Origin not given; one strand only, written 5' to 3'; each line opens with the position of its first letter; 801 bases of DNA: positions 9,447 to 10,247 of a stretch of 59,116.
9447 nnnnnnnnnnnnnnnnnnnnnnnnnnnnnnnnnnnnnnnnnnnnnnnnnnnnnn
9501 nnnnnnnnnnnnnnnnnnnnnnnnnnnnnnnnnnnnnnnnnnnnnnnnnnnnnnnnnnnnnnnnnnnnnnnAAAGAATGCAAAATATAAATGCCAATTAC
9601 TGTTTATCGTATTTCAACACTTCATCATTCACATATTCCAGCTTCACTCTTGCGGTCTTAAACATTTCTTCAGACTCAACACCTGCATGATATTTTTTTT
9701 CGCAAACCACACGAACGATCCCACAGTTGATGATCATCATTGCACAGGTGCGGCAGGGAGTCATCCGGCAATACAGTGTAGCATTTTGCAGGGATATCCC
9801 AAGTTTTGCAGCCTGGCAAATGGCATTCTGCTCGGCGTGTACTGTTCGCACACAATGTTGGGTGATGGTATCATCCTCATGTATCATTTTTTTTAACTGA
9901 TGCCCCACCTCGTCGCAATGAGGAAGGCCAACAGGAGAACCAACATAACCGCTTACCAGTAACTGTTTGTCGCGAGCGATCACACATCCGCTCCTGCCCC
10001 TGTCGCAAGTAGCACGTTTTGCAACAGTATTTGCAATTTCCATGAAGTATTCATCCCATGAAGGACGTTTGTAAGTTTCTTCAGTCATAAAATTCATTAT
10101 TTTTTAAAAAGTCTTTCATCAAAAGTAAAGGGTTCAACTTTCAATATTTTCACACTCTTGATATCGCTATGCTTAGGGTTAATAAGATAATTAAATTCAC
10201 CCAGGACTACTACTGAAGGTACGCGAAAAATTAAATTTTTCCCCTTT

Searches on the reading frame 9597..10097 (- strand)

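Call 27: search_protein_families(library=pfam, proteins=[window:9597-10097:-], max_evalue=0.001)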
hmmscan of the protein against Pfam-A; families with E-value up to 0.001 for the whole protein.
window:9597-10097:- (166 aa): 2 families
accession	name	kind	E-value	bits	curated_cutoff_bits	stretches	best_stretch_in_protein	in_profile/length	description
PF00383.29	dCMP_cyt_deam_1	-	4.3e-24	84.8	25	1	13-132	2-100/102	Cytidine and deoxycytidylate deaminase zinc-binding region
PF14437.12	MafB19-deam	-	1.2e-15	58.1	27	1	13-160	2-125/142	MafB19-like deaminase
